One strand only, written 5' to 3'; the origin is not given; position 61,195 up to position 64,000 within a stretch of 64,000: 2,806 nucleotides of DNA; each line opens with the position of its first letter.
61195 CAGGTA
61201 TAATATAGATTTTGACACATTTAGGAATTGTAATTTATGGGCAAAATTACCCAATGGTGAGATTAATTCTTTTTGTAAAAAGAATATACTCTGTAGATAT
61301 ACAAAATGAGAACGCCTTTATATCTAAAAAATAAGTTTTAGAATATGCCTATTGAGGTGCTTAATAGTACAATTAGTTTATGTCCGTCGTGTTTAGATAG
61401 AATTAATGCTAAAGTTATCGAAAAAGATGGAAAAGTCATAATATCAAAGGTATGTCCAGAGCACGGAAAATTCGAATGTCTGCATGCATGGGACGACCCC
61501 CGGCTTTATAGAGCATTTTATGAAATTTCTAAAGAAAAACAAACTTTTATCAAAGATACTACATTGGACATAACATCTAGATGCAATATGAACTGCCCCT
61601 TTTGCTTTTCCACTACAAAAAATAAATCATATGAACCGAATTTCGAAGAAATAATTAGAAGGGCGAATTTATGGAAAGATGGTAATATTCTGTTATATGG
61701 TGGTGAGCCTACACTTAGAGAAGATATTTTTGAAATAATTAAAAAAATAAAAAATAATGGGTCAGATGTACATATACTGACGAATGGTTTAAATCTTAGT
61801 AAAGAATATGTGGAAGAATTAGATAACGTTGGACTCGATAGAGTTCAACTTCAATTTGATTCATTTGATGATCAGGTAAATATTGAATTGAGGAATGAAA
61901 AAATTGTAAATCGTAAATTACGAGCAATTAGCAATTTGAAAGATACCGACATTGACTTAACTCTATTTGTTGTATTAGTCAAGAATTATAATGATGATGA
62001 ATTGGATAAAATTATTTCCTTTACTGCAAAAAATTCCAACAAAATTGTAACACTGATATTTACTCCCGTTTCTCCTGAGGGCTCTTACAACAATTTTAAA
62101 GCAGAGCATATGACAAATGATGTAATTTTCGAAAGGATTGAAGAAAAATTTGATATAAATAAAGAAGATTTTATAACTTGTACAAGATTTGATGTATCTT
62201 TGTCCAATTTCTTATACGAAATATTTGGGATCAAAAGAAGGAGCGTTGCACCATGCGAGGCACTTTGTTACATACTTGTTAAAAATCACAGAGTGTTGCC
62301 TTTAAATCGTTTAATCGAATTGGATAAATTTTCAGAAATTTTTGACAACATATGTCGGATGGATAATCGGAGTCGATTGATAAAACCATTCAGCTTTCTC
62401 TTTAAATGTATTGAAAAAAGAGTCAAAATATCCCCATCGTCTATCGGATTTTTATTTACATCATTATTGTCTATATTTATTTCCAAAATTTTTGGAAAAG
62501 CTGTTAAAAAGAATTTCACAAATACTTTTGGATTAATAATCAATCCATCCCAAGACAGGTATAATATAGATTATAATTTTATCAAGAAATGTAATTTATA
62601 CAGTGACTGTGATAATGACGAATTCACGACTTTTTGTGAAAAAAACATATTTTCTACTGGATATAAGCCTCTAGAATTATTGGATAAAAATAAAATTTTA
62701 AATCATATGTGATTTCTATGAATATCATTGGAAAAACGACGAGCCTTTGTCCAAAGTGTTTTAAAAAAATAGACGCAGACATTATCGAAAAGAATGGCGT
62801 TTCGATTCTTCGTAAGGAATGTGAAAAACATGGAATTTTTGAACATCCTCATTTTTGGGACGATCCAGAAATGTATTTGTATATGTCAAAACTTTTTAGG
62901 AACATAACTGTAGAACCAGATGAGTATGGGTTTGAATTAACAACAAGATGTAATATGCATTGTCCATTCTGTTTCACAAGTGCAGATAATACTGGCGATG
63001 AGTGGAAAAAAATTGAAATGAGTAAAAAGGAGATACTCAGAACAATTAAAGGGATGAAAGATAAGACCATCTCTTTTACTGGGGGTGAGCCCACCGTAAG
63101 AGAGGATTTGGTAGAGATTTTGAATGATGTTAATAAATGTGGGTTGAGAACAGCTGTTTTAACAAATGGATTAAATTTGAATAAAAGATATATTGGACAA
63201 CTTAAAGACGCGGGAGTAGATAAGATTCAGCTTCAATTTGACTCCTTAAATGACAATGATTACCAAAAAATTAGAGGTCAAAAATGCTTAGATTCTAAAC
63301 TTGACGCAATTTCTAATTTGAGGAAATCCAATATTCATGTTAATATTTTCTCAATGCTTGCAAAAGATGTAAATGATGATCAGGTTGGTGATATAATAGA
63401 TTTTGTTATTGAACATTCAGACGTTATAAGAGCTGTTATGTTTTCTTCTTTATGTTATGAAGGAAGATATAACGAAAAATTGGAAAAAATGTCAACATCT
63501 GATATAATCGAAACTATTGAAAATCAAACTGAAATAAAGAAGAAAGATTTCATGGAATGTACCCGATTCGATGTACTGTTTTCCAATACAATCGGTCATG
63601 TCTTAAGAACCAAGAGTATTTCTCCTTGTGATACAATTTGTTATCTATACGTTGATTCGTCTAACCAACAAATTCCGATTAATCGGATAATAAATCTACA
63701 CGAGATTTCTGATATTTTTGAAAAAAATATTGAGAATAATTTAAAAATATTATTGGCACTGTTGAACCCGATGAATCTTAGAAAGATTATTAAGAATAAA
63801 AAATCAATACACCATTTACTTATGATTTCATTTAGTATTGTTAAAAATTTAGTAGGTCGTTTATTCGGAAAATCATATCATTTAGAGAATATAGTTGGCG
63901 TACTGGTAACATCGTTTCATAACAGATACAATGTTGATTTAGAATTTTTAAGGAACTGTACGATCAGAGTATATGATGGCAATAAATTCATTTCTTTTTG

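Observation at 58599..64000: Four tandem zinc-ribbon radical SAM genes, tentatively Tes/GDGT-MAS-like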

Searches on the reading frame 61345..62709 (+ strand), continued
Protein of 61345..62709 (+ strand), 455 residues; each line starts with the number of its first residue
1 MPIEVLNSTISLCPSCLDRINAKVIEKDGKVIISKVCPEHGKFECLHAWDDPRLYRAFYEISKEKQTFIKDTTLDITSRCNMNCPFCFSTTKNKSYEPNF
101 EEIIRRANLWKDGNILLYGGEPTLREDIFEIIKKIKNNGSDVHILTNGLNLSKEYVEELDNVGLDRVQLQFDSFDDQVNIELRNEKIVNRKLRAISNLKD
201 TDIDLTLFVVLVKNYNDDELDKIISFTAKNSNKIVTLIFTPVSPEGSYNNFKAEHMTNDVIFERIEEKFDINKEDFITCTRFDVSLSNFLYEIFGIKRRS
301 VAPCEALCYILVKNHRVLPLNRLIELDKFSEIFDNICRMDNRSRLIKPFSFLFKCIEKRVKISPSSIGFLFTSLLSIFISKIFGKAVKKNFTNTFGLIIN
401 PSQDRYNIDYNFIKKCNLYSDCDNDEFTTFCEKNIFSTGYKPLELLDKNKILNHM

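Call 91: find_encoding_contigs(protein=P0004, flank=10000, max_places=1)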
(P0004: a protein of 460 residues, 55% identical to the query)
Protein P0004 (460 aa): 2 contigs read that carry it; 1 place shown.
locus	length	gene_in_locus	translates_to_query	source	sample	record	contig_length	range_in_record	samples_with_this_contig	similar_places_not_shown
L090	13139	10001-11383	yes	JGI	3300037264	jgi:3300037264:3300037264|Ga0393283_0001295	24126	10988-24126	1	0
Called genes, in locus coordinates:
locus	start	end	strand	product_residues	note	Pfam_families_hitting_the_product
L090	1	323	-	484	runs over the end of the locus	PF04055:Radical_SAM, PF13186:SPASM (weak)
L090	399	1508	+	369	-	PF04055:Radical_SAM, PF13186:SPASM (faint)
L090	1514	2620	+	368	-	PF04055:Radical_SAM, PF13186:SPASM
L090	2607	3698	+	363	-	PF04055:Radical_SAM, PF13353:Fer4_12 (faint), PF13186:SPASM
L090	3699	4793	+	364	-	PF04055:Radical_SAM, PF13353:Fer4_12 (weak), PF13186:SPASM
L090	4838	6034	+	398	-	PF13439:Glyco_transf_4, PF13579:Glyco_trans_4_4, PF13692:Glyco_trans_1_4, PF00534:Glycos_transf_1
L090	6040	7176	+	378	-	PF13439:Glyco_transf_4, PF13579:Glyco_trans_4_4, PF00534:Glycos_transf_1, PF13692:Glyco_trans_1_4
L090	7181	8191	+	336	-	-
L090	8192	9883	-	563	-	PF13231:PMT_2 (weak)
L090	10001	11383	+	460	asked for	PF23545:Zn_ribbon_HMPTM, PF04055:Radical_SAM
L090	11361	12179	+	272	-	PF01040:UbiA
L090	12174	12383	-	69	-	-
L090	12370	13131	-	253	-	-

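Call 93: search_protein_families(library=pfam, proteins=[L001:13676-14350:+, L090:11361-12176:+, L090:8195-9883:-], max_evalue=0.01)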
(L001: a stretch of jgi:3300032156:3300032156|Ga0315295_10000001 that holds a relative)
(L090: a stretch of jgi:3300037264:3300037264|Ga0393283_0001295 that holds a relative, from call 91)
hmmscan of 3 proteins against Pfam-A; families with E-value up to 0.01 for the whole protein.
L001:13676-14350:+ (225 aa): 0 families

L090:11361-12176:+ (272 aa): 1 family
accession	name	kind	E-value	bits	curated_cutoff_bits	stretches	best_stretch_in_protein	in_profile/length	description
PF01040.23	UbiA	-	9.5e-13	48.4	34.2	1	89-253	78-244/250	UbiA prenyltransferase family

L090:8195-9883:- (563 aa): 1 family
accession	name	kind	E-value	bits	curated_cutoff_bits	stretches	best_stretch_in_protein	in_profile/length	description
PF13231.12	PMT_2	-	2.4e-07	31.6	26.1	1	89-227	10-149/160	Dolichyl-phosphate-mannose-protein mannosyltransferase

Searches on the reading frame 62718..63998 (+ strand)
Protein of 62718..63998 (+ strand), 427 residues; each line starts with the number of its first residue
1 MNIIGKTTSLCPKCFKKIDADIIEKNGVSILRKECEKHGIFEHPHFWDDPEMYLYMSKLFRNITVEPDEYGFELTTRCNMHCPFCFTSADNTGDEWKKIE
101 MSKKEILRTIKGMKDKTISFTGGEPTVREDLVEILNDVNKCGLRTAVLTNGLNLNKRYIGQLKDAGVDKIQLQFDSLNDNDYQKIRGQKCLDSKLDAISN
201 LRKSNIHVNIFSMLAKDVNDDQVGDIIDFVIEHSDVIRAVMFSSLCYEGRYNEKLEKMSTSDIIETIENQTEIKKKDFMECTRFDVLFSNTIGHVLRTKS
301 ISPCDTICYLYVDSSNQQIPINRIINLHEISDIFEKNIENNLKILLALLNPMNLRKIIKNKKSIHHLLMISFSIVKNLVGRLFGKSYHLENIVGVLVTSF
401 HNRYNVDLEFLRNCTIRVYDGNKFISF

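Call 6: search_protein_families(library=pfam, proteins=[window:62718-63998:+], max_evalue=0.01)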
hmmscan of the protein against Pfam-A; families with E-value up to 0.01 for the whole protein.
window:62718-63998:+ (427 aa): 4 families
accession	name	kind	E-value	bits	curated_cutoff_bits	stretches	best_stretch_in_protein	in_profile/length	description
PF04055.27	Radical_SAM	-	1.4e-30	107.1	29.5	1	73-230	2-166/166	Radical SAM superfamily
PF23545.1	Zn_ribbon_HMPTM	-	3e-14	52.7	27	1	4-43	2-41/45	HMPTM N-terminal zinc ribbon domain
PF13353.11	Fer4_12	-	7.4e-06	26.7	22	1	76-156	13-96/137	4Fe-4S single cluster domain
PF19238.5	Radical_SAM_2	-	0.0066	16.6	26.7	0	65-88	9-32/151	Radical SAM-like domain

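Call 7: search_protein_families(library=ncbifam, proteins=[window:62718-63998:+], max_evalue=0.01)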
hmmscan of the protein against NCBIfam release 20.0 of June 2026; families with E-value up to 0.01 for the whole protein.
window:62718-63998:+ (427 aa): 67 families (the best 25 are shown)
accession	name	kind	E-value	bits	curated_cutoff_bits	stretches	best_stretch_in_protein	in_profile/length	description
NF045702.1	rSAM_GDGT_ether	equivalog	2.4e-61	207.9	450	2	73-417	91-454/486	tetraether lipid synthase Tes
NF045646.2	rSAM_Se_TrsS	equivalog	2.6e-60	204.2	490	2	72-281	90-307/441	radical SAM (seleno)protein TrsS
TIGR02666.1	moaA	equivalog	8e-30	103.9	284.05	1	74-274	16-223/336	GTP 3',8-cyclase MoaA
NF001199.0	PRK00164.2-1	equivalog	2.7e-28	99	231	1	73-270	17-216/308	GTP 3',8-cyclase MoaA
TIGR02668.1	moaA_archaeal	equivalog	1.4e-27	96.5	325.25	1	73-276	15-219/303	GTP 3',8-cyclase MoaA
TIGR04055.1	rSAM_NirJ2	equivalog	2.9e-24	86.2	500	1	74-255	6-184/326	putative heme d1 biosynthesis radical SAM protein NirJ2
TIGR02109.1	PQQ_syn_pqqE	equivalog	9e-24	84.1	381.35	1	72-234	11-173/358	pyrroloquinoline quinone biosynthesis protein PqqE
NF050035.1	rSAM_WgK_link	exception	1.6e-21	76.7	650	1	65-254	6-193/367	radical SAM/SPASM peptide maturase WgkB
NF045703.1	rSAM_Tes_intein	exception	2.3e-21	75.4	1700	1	116-367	645-913/1040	tetraether lipid synthase Tes, intein-containing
TIGR04545.1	rSAM_ahbD_hemeb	equivalog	2.4e-21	76.5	500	1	72-275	4-206/339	heme b synthase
TIGR04347.1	pseudo_SAM_Halo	equivalog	4.7e-21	75.5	525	1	73-255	43-222/390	TIGR04347 family pseudo-SAM/SPASM protein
TIGR04546.1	rSAM_ahbC_deAc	equivalog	7.9e-21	74.3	650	1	72-270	43-242/390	12,18-didecarboxysiroheme deacetylase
TIGR04054.1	rSAM_NirJ1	equivalog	1e-20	73.7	650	1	72-258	40-223/387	putative heme d1 biosynthesis radical SAM protein NirJ1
NF038283.1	viperin_w_prok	equivalog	1.2e-19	70.6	180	1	72-202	6-148/281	viperin family antiviral radical SAM protein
TIGR04051.1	rSAM_NirJ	equivalog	1.7e-19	70.1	515.45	1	73-257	7-188/354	heme d1 biosynthesis radical SAM protein NirJ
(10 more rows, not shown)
